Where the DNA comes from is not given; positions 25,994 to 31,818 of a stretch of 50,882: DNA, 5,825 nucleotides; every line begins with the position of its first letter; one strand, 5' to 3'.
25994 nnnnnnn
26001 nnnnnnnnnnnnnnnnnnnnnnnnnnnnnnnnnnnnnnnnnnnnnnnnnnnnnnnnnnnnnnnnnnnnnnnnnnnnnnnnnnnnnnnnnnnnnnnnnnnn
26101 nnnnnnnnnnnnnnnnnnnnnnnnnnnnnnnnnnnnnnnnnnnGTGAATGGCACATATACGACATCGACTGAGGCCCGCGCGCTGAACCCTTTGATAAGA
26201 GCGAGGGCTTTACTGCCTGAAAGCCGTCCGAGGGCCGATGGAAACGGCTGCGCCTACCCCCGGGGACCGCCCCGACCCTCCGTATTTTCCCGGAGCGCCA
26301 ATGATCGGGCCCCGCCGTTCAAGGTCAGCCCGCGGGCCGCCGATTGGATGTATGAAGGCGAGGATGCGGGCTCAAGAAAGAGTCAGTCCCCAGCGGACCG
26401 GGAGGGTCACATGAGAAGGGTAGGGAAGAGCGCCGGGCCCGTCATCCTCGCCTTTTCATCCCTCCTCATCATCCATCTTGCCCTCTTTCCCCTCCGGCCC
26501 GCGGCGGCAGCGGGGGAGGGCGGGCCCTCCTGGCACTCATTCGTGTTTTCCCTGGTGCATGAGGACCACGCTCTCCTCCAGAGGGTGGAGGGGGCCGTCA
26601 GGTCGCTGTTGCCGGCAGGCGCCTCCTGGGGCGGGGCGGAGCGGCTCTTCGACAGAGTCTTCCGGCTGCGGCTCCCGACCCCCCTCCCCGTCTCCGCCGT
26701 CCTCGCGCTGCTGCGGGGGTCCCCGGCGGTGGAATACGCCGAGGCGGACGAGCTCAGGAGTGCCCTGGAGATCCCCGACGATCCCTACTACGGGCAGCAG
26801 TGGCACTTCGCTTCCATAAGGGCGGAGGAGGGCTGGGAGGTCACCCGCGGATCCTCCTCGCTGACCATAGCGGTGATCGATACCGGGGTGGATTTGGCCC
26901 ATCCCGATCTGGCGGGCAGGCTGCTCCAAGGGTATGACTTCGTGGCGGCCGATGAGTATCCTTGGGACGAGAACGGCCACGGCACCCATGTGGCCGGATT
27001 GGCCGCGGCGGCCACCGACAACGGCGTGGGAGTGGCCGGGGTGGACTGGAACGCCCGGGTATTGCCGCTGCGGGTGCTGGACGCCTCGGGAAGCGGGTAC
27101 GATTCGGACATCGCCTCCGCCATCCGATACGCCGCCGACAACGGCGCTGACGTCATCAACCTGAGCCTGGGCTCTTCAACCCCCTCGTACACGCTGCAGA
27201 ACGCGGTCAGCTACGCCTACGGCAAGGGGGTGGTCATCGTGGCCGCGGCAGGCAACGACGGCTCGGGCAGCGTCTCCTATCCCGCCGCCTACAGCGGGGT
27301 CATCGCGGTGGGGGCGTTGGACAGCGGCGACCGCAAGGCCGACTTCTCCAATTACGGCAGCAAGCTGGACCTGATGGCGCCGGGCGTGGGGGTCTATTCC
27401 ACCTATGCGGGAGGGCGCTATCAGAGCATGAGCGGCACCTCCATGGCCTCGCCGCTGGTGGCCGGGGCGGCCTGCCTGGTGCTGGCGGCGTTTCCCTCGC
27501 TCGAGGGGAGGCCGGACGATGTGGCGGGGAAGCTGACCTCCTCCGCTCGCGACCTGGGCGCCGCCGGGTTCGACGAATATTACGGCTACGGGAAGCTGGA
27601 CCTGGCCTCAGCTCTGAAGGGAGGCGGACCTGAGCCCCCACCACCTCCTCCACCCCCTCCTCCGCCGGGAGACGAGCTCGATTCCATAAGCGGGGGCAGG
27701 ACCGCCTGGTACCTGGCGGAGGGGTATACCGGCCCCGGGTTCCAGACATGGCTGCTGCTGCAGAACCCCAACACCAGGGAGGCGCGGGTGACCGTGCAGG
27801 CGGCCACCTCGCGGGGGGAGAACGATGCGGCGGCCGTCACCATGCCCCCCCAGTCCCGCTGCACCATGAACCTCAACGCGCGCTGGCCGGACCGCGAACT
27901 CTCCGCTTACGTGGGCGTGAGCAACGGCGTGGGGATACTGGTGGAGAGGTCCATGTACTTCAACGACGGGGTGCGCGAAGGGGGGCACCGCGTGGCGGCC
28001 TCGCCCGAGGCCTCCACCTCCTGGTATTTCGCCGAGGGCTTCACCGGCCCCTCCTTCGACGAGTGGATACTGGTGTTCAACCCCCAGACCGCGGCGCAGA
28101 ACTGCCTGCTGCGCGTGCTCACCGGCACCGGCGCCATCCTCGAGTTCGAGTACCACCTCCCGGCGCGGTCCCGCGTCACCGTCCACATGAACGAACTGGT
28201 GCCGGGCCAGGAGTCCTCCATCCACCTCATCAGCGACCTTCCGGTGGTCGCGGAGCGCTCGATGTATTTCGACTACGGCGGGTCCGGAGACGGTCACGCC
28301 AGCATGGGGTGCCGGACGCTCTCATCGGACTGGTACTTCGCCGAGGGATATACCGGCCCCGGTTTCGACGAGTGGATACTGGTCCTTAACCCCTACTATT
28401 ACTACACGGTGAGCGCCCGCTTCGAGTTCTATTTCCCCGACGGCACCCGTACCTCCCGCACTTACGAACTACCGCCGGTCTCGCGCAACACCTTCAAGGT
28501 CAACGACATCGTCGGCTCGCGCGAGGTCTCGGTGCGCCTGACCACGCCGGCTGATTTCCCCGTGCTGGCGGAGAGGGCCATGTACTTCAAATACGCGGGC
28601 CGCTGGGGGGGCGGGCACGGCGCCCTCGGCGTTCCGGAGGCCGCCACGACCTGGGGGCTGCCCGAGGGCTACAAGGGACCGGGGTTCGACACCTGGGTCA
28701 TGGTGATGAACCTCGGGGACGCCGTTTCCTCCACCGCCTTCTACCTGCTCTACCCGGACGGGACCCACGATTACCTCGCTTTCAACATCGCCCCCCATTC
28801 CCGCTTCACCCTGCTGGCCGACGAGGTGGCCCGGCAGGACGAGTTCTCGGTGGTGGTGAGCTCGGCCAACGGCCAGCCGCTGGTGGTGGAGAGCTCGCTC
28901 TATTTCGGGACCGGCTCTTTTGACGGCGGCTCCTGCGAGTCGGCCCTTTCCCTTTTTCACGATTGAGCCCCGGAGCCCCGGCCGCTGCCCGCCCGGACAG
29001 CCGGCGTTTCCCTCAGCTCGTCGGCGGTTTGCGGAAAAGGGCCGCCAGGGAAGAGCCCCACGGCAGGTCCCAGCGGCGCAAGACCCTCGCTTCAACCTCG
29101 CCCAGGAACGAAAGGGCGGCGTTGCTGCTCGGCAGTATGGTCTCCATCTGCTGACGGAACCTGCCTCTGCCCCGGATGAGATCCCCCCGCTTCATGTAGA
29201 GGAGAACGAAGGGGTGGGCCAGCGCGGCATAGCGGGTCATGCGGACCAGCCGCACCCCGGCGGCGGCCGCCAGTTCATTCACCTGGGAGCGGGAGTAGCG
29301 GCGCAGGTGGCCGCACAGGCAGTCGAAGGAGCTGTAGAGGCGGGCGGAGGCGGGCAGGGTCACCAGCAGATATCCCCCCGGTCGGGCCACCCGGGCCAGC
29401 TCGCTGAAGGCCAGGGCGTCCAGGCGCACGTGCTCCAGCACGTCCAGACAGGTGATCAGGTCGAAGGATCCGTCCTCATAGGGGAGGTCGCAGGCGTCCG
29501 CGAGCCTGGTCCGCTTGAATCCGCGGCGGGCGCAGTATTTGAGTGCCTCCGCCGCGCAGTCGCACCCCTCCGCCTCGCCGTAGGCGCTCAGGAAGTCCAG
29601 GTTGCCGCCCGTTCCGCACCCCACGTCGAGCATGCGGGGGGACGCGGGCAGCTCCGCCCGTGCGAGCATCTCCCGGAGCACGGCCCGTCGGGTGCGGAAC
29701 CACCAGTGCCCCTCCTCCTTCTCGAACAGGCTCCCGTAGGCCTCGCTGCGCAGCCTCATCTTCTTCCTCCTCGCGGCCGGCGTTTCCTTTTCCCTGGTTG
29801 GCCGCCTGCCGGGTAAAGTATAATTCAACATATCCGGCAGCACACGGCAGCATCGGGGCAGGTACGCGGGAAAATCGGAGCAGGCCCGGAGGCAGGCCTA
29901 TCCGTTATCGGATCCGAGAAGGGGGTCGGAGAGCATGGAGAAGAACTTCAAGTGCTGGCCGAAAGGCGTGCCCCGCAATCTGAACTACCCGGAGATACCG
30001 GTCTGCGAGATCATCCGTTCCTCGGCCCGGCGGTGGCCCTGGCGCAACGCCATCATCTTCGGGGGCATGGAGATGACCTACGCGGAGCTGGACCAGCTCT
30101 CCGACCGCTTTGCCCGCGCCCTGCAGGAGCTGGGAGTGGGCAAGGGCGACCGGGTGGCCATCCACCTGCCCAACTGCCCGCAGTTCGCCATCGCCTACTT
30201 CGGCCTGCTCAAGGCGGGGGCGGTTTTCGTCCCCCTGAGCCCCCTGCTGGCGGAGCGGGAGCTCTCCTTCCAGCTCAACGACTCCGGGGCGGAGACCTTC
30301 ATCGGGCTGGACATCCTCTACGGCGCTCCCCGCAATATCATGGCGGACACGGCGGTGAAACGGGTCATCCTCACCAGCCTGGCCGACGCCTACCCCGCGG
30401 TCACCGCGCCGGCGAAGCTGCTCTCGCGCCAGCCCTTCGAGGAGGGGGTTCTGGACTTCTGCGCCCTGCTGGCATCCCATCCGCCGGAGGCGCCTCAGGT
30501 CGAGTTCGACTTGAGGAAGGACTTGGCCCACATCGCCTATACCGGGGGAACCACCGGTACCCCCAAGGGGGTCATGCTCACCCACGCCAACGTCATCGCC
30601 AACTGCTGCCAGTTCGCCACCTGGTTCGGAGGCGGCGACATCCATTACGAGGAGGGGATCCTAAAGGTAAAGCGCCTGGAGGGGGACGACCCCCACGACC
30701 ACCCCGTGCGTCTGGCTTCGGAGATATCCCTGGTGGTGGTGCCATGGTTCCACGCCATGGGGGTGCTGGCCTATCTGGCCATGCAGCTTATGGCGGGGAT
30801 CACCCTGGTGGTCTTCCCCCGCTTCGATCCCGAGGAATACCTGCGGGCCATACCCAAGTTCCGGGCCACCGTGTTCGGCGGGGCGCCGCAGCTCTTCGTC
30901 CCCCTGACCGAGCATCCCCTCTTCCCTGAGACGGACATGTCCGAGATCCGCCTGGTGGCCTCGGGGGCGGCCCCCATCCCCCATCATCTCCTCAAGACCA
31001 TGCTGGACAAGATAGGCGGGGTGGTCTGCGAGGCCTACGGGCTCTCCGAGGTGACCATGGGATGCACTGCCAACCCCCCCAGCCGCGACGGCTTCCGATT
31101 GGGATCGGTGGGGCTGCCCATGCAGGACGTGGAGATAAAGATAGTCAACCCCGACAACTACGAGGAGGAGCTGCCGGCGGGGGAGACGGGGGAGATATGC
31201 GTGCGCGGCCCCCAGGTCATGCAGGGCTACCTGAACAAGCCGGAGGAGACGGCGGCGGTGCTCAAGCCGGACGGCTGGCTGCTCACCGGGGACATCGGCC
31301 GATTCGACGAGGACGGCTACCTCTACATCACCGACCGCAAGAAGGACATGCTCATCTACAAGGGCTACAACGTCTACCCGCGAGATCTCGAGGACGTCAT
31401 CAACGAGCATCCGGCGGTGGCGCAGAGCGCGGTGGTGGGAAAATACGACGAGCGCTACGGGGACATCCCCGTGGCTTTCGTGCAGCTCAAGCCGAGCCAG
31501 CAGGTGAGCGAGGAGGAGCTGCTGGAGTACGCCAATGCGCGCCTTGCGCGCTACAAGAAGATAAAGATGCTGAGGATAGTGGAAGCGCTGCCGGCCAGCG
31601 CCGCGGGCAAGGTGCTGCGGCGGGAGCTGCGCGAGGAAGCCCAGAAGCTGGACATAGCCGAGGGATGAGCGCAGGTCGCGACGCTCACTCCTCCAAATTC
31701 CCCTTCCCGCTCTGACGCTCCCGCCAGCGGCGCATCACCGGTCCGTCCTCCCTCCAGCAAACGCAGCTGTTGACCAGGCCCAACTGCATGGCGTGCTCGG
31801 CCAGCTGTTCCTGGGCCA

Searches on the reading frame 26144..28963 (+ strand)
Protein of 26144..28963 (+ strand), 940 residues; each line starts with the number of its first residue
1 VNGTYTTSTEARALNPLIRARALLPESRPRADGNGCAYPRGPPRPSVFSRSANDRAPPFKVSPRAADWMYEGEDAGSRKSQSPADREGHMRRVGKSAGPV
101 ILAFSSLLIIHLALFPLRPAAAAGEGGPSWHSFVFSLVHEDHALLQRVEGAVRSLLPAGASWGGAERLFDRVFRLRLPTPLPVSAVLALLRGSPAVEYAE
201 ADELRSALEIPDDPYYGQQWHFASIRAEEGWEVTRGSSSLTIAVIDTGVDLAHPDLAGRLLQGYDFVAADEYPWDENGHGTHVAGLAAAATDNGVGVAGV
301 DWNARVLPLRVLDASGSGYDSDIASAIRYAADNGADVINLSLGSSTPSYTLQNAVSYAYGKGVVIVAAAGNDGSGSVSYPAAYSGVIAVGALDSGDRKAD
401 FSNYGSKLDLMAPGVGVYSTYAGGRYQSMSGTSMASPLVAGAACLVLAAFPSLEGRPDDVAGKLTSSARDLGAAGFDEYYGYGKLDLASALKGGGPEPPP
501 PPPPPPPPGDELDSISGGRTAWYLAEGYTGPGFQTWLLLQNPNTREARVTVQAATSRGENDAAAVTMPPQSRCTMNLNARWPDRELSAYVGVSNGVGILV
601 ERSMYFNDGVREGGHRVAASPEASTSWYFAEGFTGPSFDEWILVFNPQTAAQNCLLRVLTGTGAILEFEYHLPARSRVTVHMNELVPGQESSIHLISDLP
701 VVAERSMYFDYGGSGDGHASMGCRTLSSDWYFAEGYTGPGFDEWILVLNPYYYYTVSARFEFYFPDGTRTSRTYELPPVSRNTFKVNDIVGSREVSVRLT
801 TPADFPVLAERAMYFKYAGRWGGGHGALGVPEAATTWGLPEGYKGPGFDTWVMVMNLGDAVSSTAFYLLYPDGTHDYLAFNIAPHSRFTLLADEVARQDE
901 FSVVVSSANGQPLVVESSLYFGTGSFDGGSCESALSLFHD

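Call 7: search_protein_families(library=pfam, proteins=[window:26144-28963:+], max_evalue=1)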
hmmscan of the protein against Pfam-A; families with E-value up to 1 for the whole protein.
window:26144-28963:+ (940 aa): 2 families
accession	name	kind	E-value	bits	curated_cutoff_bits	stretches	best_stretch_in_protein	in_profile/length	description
PF00082.27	Peptidase_S8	-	6.4e-63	213.2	21.8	1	239-483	3-288/288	Subtilase family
PF18986.5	DUF5719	-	6.1e-07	29.3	26.2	1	526-704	57-240/319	Family of unknown function (DUF5719)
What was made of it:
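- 26411..28966 (+): Carrier B gene: signal peptide, S8 subtilase (about 26858-27592), poly-Pro linker, then an ASRAH tetrad at the C-terminus. Peptidase_S8 E=6.4e-63 and DUF5719 E=6.1e-7 (call 7).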

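Call 8: search_protein_families(library=ncbifam, proteins=[window:26144-28963:+], max_evalue=1)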
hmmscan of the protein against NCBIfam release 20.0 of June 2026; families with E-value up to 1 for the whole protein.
window:26144-28963:+ (940 aa): 10 families
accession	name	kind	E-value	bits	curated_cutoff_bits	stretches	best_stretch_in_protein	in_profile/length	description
TIGR03921.1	T7SS_mycosin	equivalog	6.7e-71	239.2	278.75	1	226-512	2-307/353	type VII secretion-associated serine protease mycosin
NF033595.1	denti_PrtP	equivalog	1.2e-38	133.2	300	2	338-491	342-502/606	dentilisin complex serine proteinase subunit PrtP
TIGR03895.1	protease_PatA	subfamily_domain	8.3e-28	97.5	421.05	1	279-451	1-181/606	PatA/PatG family cyanobactin maturation protease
NF049966.1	QH_SP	equivalog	3.8e-25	88.5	165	1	242-453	2-198/219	subtilisin-like serine protease QhpE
NF051851.1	AtpSerPepEprS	equivalog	5e-13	48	1700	1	215-495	44-367/988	autotransporter serine peptidase EprS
NF040553.1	SGO_0316_fam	subfamily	5e-11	41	1400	2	275-372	356-464/1486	SGO_0316/SGO_0317 family LPXTG-anchored serine peptidase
NF040809.1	germ_prot_CspBA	exception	6e-10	37.4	1250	2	377-447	396-473/1099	bifunctional germination protease/germinant receptor pseudoprotease CspBA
NF040808.2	CspC_non_triad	exception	8.7e-08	31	675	2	396-447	447-498/556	bile acid germinant receptor pseudoprotease CspC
NF042956.1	IteS_antiphage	equivalog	2.1e-06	26.3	900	1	241-348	258-364/747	S8 family anti-phage peptidase IteS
NF005899.0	PRK07869.1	equivalog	0.18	10.6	418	1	362-397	168-200/471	amidase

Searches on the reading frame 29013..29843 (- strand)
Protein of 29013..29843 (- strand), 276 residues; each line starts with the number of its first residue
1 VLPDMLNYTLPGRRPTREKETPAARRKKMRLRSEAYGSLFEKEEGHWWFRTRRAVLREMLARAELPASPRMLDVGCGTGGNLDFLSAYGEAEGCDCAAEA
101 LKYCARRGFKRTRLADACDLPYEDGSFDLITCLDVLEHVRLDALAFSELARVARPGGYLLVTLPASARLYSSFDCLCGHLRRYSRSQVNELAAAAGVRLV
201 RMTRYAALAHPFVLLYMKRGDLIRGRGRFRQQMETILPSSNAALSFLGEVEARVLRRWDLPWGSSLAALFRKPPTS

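Call 48: search_protein_families(library=pfam, proteins=[window:29013-29843:-], max_evalue=0.001)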
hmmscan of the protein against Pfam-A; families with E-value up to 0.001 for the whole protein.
window:29013-29843:- (276 aa): 7 families
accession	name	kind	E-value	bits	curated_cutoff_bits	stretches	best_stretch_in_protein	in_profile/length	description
PF08241.18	Methyltransf_11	-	3.4e-21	76.1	21.2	1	72-161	1-95/95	Methyltransferase domain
PF13489.12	Methyltransf_23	-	6.9e-17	62.1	27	1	51-200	4-162/164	Methyltransferase domain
PF13649.12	Methyltransf_25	-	5.2e-16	59.5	27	1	72-157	2-97/97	Methyltransferase domain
PF13847.12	Methyltransf_31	-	3.4e-13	50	27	1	70-165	6-113/145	Methyltransferase domain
PF08242.18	Methyltransf_12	-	2.2e-12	48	30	1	72-159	1-98/98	Methyltransferase domain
PF07021.18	MetW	-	4.8e-06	26.8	21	1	65-154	11-103/193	Methionine biosynthesis protein MetW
PF01209.24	Ubie_methyltran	-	7.5e-05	22.6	20.1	1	70-161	50-151/233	ubiE/COQ5 methyltransferase family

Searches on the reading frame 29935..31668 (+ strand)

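Call 21: search_protein_families(library=pfam, proteins=[window:29935-31668:+], max_evalue=0.001)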
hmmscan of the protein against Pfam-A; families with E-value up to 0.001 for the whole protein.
window:29935-31668:+ (577 aa): 2 families
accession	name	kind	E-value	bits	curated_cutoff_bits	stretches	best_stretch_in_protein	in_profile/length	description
PF00501.34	AMP-binding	-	1e-92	311.4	29.9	1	29-433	3-384/384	AMP-binding enzyme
PF13193.12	AMP-binding_C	-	8.8e-18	65.4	24.5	1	485-559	2-76/76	AMP-binding enzyme C-terminal domain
